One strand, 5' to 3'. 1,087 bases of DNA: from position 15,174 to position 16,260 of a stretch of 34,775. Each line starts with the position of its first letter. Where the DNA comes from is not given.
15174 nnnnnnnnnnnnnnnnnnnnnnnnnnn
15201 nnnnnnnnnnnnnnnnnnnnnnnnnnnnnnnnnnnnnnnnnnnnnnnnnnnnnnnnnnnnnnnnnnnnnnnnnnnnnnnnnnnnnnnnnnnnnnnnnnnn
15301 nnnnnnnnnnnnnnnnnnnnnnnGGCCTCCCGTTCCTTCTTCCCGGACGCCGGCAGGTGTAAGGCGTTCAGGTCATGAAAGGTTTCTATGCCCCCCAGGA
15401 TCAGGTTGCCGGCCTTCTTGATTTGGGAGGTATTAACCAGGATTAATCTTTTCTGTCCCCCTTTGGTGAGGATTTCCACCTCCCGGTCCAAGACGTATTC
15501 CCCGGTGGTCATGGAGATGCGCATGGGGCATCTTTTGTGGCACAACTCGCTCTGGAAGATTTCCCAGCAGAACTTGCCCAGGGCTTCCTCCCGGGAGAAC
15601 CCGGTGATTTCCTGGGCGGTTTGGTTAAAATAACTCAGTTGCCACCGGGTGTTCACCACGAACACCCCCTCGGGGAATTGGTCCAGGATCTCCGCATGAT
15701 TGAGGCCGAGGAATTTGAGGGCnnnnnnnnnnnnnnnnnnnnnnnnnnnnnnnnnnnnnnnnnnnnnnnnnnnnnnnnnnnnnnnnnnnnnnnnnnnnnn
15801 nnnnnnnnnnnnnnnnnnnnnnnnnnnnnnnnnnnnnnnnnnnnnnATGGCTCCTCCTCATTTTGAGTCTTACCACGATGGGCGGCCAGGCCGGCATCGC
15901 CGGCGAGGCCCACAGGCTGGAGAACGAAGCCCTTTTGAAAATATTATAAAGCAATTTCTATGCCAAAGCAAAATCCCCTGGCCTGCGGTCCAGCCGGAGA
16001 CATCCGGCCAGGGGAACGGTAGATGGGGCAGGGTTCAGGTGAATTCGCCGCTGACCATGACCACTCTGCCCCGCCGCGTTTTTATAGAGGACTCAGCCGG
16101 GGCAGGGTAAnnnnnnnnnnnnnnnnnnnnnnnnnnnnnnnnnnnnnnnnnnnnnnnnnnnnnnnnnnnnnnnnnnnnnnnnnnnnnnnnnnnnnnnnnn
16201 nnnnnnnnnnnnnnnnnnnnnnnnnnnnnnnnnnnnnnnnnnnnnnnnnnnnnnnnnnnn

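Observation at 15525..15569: PAS domain with a conserved Cys-x8-Cys-x3-Cys-Pro motif shared by all three signalling proteins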

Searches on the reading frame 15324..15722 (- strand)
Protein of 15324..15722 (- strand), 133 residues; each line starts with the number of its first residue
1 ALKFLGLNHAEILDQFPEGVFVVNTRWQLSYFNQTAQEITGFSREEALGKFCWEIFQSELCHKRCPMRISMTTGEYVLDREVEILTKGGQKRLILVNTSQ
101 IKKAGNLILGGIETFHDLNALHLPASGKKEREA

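Call 20: find_homologous_proteins(query=A1, max_evalue=0.001)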
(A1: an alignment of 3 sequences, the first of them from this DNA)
Query A1 (3 sequences) (117 aa, profile of the alignment): 28 proteins with E <= 0.001 among 151 candidates.
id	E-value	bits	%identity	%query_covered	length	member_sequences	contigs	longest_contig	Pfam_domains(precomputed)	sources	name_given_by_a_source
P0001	5.5e-48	179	75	86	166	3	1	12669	PF13426.14,PF13188.14,PF08448.17,PF00989.32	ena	-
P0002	3.1e-47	177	34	92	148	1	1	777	PF13426.14,PF13188.14,PF08448.17,PF00989.32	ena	-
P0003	1.0e-45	172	67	95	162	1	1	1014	PF13426.14,PF13188.14,PF08448.17,PF00989.32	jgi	jgi:PAS domain S-box-containing protein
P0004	2.0e-45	171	62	99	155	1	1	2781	PF13426.14,PF08448.17,PF00989.32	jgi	-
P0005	2.1e-45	171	63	98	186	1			PF13426.14,PF00989.32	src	-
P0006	1.1e-44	169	37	92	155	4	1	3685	PF13426.14,PF13188.14,PF08448.17,PF00989.32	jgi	jgi:two-component system phosphate regulon sensor histidine kinase PhoR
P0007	1.5e-44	168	65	90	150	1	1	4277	PF13426.14,PF08448.17,PF00989.32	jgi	jgi:PAS domain S-box-containing protein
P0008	2.3e-44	168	31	92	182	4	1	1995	PF13426.14,PF08448.17,PF00989.32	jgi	-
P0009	9.9e-43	162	73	84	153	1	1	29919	PF13426.14,PF13188.14,PF08448.17,PF00989.32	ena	-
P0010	1.2e-42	162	68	92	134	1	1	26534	PF13426.14,PF08448.17,PF00989.32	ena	-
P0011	1.2e-42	162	36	94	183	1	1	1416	PF13426.14,PF13188.14,PF08448.17,PF00989.32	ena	-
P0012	2.6e-41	158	37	89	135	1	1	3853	PF13426.14,PF13188.14,PF08448.17,PF00989.32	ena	-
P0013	3.8e-41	157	35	96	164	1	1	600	PF13426.14,PF13188.14,PF08448.17,PF00989.32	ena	-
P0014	5.1e-41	157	29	92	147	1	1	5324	PF13426.14,PF08448.17,PF00989.32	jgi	jgi:PAS domain S-box-containing protein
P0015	5.3e-38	147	85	70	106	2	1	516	PF13426.14,PF13188.14,PF08448.17,PF00989.32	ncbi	-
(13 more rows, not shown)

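Call 53: predict_structure(alignment_id=A2)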
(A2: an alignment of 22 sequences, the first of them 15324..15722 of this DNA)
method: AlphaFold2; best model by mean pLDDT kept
length: 133 residues; sequences in the alignment: 22
mean_pLDDT: 87.4   pTM: 0.78
mean pLDDT of the five models: 87.4, 86.9, 86.5, 84.1, 79.4
residues with pLDDT >= 90: 96; 70-90: 20; 50-70: 7; < 50: 10
segments of 3 or more residues with pLDDT < 50: 126-133
pLDDT, mean of each block of 10 residues (from residue 1): 76 92 97 96 97 93 90 91 94 95 93 89 48 37
secondary structure, 60 per line:
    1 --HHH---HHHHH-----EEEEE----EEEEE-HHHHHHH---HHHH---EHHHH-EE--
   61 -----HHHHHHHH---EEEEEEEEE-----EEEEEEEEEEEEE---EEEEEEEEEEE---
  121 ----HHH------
elements in order: H9-13 E19-23 E28-32 H34-40 H44-47 H52-55 H66-73 E77-85 E91-103 E107-117

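Call 54: search_protein_representatives(alignment_id=A2)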
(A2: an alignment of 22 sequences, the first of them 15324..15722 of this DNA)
Query: 22 sequences, 148 profile positions. Proteins with E-value up to 0.001 (for the whole library): 132525; up to 1e-10: 28300; up to 1e-30: 575. The best 150 are listed.
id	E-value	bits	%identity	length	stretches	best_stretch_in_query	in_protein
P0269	1.4e-291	968.8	-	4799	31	10-146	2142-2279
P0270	9.0e-96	333.4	-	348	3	4-139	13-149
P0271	3.8e-88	308.7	-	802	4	26-145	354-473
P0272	2.0e-78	277.1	-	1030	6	22-143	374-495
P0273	4.7e-77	272.7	-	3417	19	25-136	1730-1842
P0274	1.4e-74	264.7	-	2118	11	17-146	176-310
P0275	1.0e-67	242.4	-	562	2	25-146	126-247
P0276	1.4e-66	238.7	-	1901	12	10-146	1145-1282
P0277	4.8e-66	237.0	-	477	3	26-135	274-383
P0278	5.6e-65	233.5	-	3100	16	9-144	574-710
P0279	1.7e-62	225.4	-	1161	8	27-123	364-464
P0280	1.1e-61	222.8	-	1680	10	10-146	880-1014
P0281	1.4e-60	219.2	-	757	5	21-143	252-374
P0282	1.4e-59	216.0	-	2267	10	10-145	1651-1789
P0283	2.9e-58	211.7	-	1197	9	12-145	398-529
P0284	1.0e-57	209.9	-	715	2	24-137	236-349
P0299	2.5e-52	192.5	-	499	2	21-143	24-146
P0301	5.4e-52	191.4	-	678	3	23-143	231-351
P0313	3.7e-47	175.7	-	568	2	17-143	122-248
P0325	3.0e-45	169.5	-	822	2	22-145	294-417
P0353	1.2e-42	161.0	-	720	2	17-142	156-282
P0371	1.2e-41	157.8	-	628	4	10-146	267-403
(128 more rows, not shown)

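Call 57: search_solved_structures(query=A2, max_evalue=0.001, show_alignments=3)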
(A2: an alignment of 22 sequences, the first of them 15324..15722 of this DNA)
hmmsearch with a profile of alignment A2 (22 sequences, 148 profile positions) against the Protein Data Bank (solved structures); distinct sequences matched with E-value up to 0.001: 21.
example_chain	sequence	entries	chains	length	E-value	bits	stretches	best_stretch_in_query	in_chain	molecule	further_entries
9cdr_A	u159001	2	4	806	5.8e-07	32.2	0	35-68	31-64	Oxygen sensor protein DosP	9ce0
9cmf_A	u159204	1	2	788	6.3e-07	32.1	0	36-68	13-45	Oxygen sensor protein DosP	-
9bgv_A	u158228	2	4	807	1.2e-06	31.2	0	35-67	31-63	Oxygen sensor protein DosP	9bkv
9clo_A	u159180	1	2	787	1.3e-06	31.1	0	36-67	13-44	Oxygen sensor protein DosP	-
5fq1_A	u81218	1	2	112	1.9e-06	30.5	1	21-133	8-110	HISTIDINE KINASE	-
8bjp_AAA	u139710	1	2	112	3.6e-06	29.6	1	21-133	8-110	cytoplasmic PAS domain of CitA from Geobacillus thermodenitrificans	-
4mn5_A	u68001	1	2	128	1.3e-05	27.9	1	23-73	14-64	Sensor protein kinase WalK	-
1s66_L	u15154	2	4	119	1.5e-05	27.7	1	35-112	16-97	Hypothetical protein yddU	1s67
7duc_A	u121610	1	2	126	1.9e-05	27.3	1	25-73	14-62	Sensor protein kinase WalK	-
1v9y_A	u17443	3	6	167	1.9e-05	27.3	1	32-117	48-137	Heme pas sensor protein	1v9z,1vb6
2w0n_A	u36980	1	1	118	2.9e-05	26.7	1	20-62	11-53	SENSOR PROTEIN DCUS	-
4mn6_A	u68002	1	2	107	6.6e-05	25.6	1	27-73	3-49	Sensor protein kinase WalK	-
8js5_A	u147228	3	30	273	0.00024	23.7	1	9-67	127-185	Sensor protein FixL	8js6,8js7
9irk_C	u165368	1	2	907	0.00042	23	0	37-75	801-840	Phytochrome B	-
9iuz_B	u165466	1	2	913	0.00042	22.9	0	37-75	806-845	Phytochrome B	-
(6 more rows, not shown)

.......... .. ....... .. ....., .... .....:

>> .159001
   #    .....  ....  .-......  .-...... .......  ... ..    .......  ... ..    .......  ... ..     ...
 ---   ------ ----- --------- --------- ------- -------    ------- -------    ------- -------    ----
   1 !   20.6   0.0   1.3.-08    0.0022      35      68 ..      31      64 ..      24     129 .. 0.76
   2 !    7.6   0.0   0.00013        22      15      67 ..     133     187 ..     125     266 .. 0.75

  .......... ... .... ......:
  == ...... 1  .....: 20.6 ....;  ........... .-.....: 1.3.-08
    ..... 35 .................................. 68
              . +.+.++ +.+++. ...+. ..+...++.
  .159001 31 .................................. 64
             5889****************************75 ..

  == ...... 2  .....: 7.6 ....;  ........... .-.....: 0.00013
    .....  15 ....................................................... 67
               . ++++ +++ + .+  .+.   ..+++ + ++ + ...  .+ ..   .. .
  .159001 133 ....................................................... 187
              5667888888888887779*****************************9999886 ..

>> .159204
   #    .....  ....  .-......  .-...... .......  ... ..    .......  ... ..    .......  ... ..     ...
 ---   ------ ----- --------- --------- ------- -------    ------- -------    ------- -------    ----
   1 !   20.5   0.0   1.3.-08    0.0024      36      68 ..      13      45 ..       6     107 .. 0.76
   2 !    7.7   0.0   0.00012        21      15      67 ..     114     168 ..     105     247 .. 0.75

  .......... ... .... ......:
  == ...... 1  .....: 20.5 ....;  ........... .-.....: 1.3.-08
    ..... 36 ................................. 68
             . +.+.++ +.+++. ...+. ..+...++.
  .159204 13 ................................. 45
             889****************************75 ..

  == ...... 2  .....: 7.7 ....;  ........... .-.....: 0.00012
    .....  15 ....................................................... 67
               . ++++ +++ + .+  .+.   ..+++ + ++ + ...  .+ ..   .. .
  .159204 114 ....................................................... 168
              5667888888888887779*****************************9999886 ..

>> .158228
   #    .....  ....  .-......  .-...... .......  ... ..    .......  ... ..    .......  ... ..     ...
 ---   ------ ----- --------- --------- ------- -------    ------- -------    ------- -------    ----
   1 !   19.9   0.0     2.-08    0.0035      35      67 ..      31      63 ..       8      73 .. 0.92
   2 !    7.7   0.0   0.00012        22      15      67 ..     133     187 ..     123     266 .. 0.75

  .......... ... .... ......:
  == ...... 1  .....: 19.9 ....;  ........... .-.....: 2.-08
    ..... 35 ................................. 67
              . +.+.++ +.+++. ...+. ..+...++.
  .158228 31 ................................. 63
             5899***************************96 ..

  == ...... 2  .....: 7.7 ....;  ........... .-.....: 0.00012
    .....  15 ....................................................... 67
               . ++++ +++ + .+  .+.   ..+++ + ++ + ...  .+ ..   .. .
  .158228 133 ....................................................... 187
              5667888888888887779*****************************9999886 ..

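Call 58: fold_search(model_id=the predicted structure, library=pdb)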
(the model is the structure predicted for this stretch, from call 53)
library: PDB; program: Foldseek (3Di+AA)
matches with E <= 10: 1125; with E <= 0.001: 572
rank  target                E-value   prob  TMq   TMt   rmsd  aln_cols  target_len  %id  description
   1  9bgv_A                8.8e-08  1.00  0.65  0.13   4.9       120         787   19  DosP R97A straight form (released 2024-11-20)
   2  3lyx_B                1.2e-07  1.00  0.75  0.82   2.9       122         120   16  Crystal structure of the PAS domain of the protein CPS_1291 from Colwellia psychrerythraea. Northeast Structural Genom (released 2010-04-07)
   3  6ph2_D                2.1e-07  1.00  0.69  0.73   2.8       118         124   13  Complete LOV domain from the LOV-HK sensory protein from Brucella abortus (mutant C69S, construct 15-155) (released 2020-12-30)
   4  6pps_A                3.0e-07  1.00  0.69  0.38   3.1       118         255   14  A blue light illuminated LOV-PAS construct from the LOV-HK sensory protein from Brucella abortus (construct 15-273) (released 2020-07-15)
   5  6ph2_A                3.3e-07  1.00  0.70  0.74   2.7       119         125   13  Complete LOV domain from the LOV-HK sensory protein from Brucella abortus (mutant C69S, construct 15-155) (released 2020-12-30)
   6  8bjp_BBB              3.5e-07  1.00  0.66  0.78   3.3       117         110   21  The N288D mutant cytoplasmic PAS domain of Geobacillus thermodenitrificans histidine kinase CitA (released 2023-11-15)
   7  6ph2_C                3.7e-07  1.00  0.71  0.75   2.7       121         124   13  Complete LOV domain from the LOV-HK sensory protein from Brucella abortus (mutant C69S, construct 15-155) (released 2020-12-30)
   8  6ph2_B                3.7e-07  1.00  0.69  0.74   2.8       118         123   13  Complete LOV domain from the LOV-HK sensory protein from Brucella abortus (mutant C69S, construct 15-155) (released 2020-12-30)
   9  3t50_A                4.2e-07  1.00  0.65  0.75   2.3       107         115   15  X-ray structure of the LOV domain from the LOV-HK sensory protein from Brucella abortus (dark state). (released 2012-06-13)
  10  6pps_D                4.7e-07  1.00  0.70  0.38   2.7       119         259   14  A blue light illuminated LOV-PAS construct from the LOV-HK sensory protein from Brucella abortus (construct 15-273) (released 2020-07-15)
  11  6ywr_B                5.0e-07  1.00  0.67  0.82   2.5       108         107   16  Structure of Chloroflexus aggregans flavin based fluorescent protein (CagFbFP) Q148H variant (space group C2) (released 2021-04-21)
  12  8c05                  5.3e-07  1.00  0.69  0.32   2.6       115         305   22  LOV-activated diguanylate cyclase, dark-state structure (released 2023-07-19)
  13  9cdr_A                5.9e-07  1.00  0.64  0.13   3.6       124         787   20  DosP Apo straight form (released 2024-11-20)
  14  3lyx_A                7.1e-07  1.00  0.72  0.80   2.2       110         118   16  Crystal structure of the PAS domain of the protein CPS_1291 from Colwellia psychrerythraea. Northeast Structural Genom (released 2010-04-07)
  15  6gpu                  7.9e-07  1.00  0.66  0.76   2.9       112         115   16  Crystal structure of miniSOG at 1.17A resolution (released 2019-02-27)
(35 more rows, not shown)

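Call 81: search_protein_families(library=pfam, proteins=[P0270, P0271, P0275, P0284, P0299, P0301, P0313, P0325, P0353, P0371], max_evalue=0.00001)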
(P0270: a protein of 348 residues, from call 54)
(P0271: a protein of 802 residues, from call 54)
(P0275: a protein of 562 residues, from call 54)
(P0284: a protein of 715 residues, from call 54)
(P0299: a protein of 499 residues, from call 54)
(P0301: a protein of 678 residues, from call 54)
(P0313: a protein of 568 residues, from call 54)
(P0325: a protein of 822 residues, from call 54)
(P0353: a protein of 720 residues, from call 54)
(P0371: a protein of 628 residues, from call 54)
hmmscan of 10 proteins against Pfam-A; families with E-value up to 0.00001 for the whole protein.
P0270 (348 aa): 7 families
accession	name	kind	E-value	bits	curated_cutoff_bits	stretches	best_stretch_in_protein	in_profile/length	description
PF13426.13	PAS_9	-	4.2e-35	120.6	27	3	161-262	2-102/103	PAS domain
PF00989.32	PAS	-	3.4e-34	117.7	22.6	3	39-138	6-106/113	PAS fold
PF08448.16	PAS_4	-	1.4e-25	90.1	23.1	2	156-262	1-106/110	PAS fold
PF13188.13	PAS_8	-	1.5e-22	79.1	21.8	1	155-202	6-53/65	PAS domain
PF12860.13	PAS_7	-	3.5e-08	34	27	0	40-100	1-62/115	PAS fold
PF13596.12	PAS_10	-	4.8e-08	34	22.1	0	271-321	4-53/106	PAS domain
PF24820.1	Diguanyl_cycl_sensor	-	9.9e-07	29.1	28.1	0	40-91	2-53/109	Diguanylate cyclase-like sensor domain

P0271 (802 aa): 11 families
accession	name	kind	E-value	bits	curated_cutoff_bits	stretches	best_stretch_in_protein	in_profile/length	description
PF00158.32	Sigma54_activat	-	1.3e-69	233.6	20.2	1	482-648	1-167/168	Sigma-54 interaction domain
PF00989.32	PAS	-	2.1e-53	179.5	22.6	4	356-462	5-112/113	PAS fold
PF13426.13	PAS_9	-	6.6e-53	177.7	27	4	248-349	2-102/103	PAS domain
PF08448.16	PAS_4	-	1.5e-48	164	23.1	4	128-234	1-106/110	PAS fold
PF25601.1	AAA_lid_14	-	2.9e-28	98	27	1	654-731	1-78/87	AAA+ ATPase lid domain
PF13188.13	PAS_8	-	2.5e-25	87.9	21.8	2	357-400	6-49/65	PAS domain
PF14532.12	Sigma54_activ_2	-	1.2e-21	77.9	25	1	484-653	2-138/138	Sigma-54 interaction domain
PF13596.12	PAS_10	-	5.6e-11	43.5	22.1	0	357-463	4-105/106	PAS domain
PF08447.18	PAS_3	-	9.3e-11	42.3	25.6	0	145-227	2-86/89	PAS fold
PF07728.20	AAA_5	-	6.3e-09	36.4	22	1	506-625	2-124/139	AAA domain (dynein-related subfamily)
PF02954.25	HTH_8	-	9e-09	35.4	22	1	748-789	1-42/42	Bacterial regulatory protein, Fis family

P0275 (562 aa): 11 families
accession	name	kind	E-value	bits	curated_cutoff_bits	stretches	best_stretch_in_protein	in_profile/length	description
PF00158.32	Sigma54_activat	-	2.9e-66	222.7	20.2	1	256-421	2-167/168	Sigma-54 interaction domain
PF13426.13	PAS_9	-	7.4e-33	113.4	27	2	136-237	2-102/103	PAS domain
PF00989.32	PAS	-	3.4e-30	104.8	22.6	2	127-235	3-112/113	PAS fold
PF08448.16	PAS_4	-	8e-30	103.8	23.1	2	20-122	2-103/110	PAS fold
PF25601.1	AAA_lid_14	-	1.1e-25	89.7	27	1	427-505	1-79/87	AAA+ ATPase lid domain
PF14532.12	Sigma54_activ_2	-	2.1e-20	73.8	25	1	259-426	4-138/138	Sigma-54 interaction domain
PF13188.13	PAS_8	-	6.6e-17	61.2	21.8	2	127-174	3-47/65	PAS domain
PF13596.12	PAS_10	-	7.7e-10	39.8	22.1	0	130-236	4-105/106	PAS domain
PF08447.18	PAS_3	-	9.3e-08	32.7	25.6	0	36-115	2-83/89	PAS fold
PF07728.20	AAA_5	-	1.2e-07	32.3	22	1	279-398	2-124/139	AAA domain (dynein-related subfamily)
PF02954.25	HTH_8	-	2.1e-07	31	22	1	526-552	11-37/42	Bacterial regulatory protein, Fis family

P0284 (715 aa): 10 families
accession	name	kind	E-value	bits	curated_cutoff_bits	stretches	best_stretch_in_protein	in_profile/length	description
PF00158.32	Sigma54_activat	-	5.7e-53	179.5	20.2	1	366-530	1-167/168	Sigma-54 interaction domain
PF13426.13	PAS_9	-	5.5e-28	97.7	27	2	247-347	2-101/103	PAS domain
PF00989.32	PAS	-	1.4e-26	93.2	22.6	2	126-224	6-105/113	PAS fold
PF25601.1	AAA_lid_14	-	1e-23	83.4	27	1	536-611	1-76/87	AAA+ ATPase lid domain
PF14532.12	Sigma54_activ_2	-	2.1e-22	80.3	25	1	368-535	2-138/138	Sigma-54 interaction domain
PF08448.16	PAS_4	-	2.1e-22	79.9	23.1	2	242-348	1-106/110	PAS fold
PF13188.13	PAS_8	-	1.2e-10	41.4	21.8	0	126-180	6-60/65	PAS domain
PF02954.25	HTH_8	-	2.2e-10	40.5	22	1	627-668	1-42/42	Bacterial regulatory protein, Fis family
PF13596.12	PAS_10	-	2.4e-07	31.8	22.1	0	137-229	15-102/106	PAS domain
PF07728.20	AAA_5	-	9.8e-06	26.1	22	0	389-506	1-123/139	AAA domain (dynein-related subfamily)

P0299 (499 aa): 8 families
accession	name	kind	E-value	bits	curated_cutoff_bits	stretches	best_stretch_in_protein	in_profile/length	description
PF00015.26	MCPsignal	-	5.9e-41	140.6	34.6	1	332-485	15-171/172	Methyl-accepting chemotaxis protein (MCP) signalling domain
PF13426.13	PAS_9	-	6.4e-36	123.2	27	2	37-140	1-103/103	PAS domain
PF00989.32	PAS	-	7e-32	110.2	22.6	2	30-138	4-113/113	PAS fold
PF08448.16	PAS_4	-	2.5e-30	105.4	23.1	2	33-142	1-109/110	PAS fold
PF13188.13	PAS_8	-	1.1e-17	63.6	21.8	2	30-75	4-46/65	PAS domain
PF08447.18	PAS_3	-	1.3e-12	48.3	25.6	0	49-129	1-83/89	PAS fold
PF13596.12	PAS_10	-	1.5e-10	42.1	22.1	1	32-139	4-106/106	PAS domain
PF12860.13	PAS_7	-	2e-07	31.6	27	0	33-145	1-114/115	PAS fold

P0301 (678 aa): 14 families
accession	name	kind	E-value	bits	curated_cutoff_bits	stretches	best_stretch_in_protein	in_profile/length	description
PF00158.32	Sigma54_activat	-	4.1e-72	241.8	20.2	1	362-528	1-167/168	Sigma-54 interaction domain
PF13426.13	PAS_9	-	4.4e-40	136.6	27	3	129-229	2-102/103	PAS domain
PF00989.32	PAS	-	6e-29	100.8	22.6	2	233-342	2-112/113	PAS fold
PF08448.16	PAS_4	-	2.9e-28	98.7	23.1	2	238-345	1-107/110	PAS fold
PF25601.1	AAA_lid_14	-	5e-28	97.2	27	1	534-611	1-78/87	AAA+ ATPase lid domain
PF14532.12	Sigma54_activ_2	-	6.3e-23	82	25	1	364-533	2-138/138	Sigma-54 interaction domain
PF13188.13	PAS_8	-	1.8e-18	66.1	21.8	0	234-280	3-46/65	PAS domain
PF02954.25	HTH_8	-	1.7e-13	50.5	22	1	626-667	1-42/42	Bacterial regulatory protein, Fis family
PF13596.12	PAS_10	-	1.2e-07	32.7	22.1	0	235-343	2-105/106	PAS domain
PF12860.13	PAS_7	-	2e-07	31.6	27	0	124-177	1-55/115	PAS fold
PF24820.1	Diguanyl_cycl_sensor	-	1.5e-06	28.6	28.1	0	124-207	2-91/109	Diguanylate cyclase-like sensor domain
PF01078.27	Mg_chelatase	-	1.8e-06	27.9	20.3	0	443-503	95-157/207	Magnesium chelatase, subunit ChlI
PF18024.7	HTH_50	-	3.5e-06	27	27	1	627-670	8-50/50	Helix-turn-helix domain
PF07728.20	AAA_5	-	5.8e-06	26.8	22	0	386-505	2-124/139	AAA domain (dynein-related subfamily)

P0313 (568 aa): 9 families
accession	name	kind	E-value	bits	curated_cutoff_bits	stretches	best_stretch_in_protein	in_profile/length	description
PF00158.32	Sigma54_activat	-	4.8e-68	228.5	20.2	1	259-426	1-168/168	Sigma-54 interaction domain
PF13426.13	PAS_9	-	9.5e-24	84.1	27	2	140-240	2-101/103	PAS domain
PF00989.32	PAS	-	9.3e-23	80.8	22.6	2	131-239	3-112/113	PAS fold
PF14532.12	Sigma54_activ_2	-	2.4e-22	80.1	25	1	260-430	1-138/138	Sigma-54 interaction domain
PF08448.16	PAS_4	-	5.8e-20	72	23.1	1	9-114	1-105/110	PAS fold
PF25601.1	AAA_lid_14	-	8.6e-19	67.6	27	1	431-498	1-68/87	AAA+ ATPase lid domain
PF13188.13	PAS_8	-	2.8e-11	43.3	21.8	0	130-170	2-44/65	PAS domain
PF02954.25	HTH_8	-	3.7e-11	43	22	1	527-563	6-42/42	Bacterial regulatory protein, Fis family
PF07728.20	AAA_5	-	2e-07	31.5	22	1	283-401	2-123/139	AAA domain (dynein-related subfamily)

P0325 (822 aa): 8 families
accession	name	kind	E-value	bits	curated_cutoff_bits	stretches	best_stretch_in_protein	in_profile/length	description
PF00015.26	MCPsignal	-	2.9e-49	167.7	34.6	1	605-788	2-171/172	Methyl-accepting chemotaxis protein (MCP) signalling domain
PF13426.13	PAS_9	-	8.1e-33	113.2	27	2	307-408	2-102/103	PAS domain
PF00989.32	PAS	-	2.6e-28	98.7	22.6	2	416-523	6-113/113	PAS fold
PF08448.16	PAS_4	-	4.7e-28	98.1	23.1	2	303-411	2-109/110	PAS fold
PF13188.13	PAS_8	-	3.8e-15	55.6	21.8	1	297-345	2-47/65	PAS domain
PF00672.30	HAMP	-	2.1e-12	47.6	25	1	245-292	5-52/53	HAMP domain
PF08447.18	PAS_3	-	1.4e-07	32.1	25.6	0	434-514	2-83/89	PAS fold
PF13596.12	PAS_10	-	3e-06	28.2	22.1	0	423-523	11-105/106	PAS domain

P0353 (720 aa): 7 families
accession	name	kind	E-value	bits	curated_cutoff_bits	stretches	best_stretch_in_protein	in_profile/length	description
PF00015.26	MCPsignal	-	2.1e-32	112.7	34.6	1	427-593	12-164/172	Methyl-accepting chemotaxis protein (MCP) signalling domain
PF00989.32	PAS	-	2.3e-27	95.7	22.6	2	164-274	2-112/113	PAS fold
PF13426.13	PAS_9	-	4.1e-27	94.9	27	2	47-150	2-103/103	PAS domain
PF08448.16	PAS_4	-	1.4e-19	70.8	23.1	2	43-150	2-107/110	PAS fold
PF13188.13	PAS_8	-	2.8e-13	49.7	21.8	1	164-203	2-43/65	PAS domain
PF24820.1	Diguanyl_cycl_sensor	-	5.3e-07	30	28.1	0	169-207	2-40/109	Diguanylate cyclase-like sensor domain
PF08447.18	PAS_3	-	2.3e-06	28.2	25.6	0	61-138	4-82/89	PAS fold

P0371 (628 aa): 7 families
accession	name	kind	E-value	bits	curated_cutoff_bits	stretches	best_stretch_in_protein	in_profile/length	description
PF08448.16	PAS_4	-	6e-40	136.3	23.1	3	150-271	4-110/110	PAS fold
PF13426.13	PAS_9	-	2.5e-31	108.4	27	2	291-394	1-103/103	PAS domain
PF00989.32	PAS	-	4.1e-30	104.5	22.6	3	284-392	4-113/113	PAS fold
PF02518.31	HATPase_c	-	9.5e-29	100.5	26.4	1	516-623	2-109/111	Histidine kinase-, DNA gyrase B-, and HSP90-like ATPase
PF13188.13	PAS_8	-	8e-19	67.3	21.8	0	141-184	1-41/65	PAS domain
PF00512.31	HisKA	-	5.1e-12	46.1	26.9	1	402-469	2-66/66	His Kinase A (phospho-acceptor) domain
PF08447.18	PAS_3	-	9.4e-12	45.5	25.6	1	39-118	2-83/89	PAS fold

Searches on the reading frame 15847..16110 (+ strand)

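Call 47: search_protein_families(library=pfam, proteins=[window:15847-16110:+], max_evalue=1)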
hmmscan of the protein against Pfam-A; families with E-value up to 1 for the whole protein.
window:15847-16110:+ (87 aa): 1 family
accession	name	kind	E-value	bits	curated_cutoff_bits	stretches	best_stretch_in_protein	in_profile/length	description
PF00843.22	Arena_nucleocap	-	0.14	11.5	27.2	1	23-57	291-324/334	Arenavirus nucleocapsid N-terminal domain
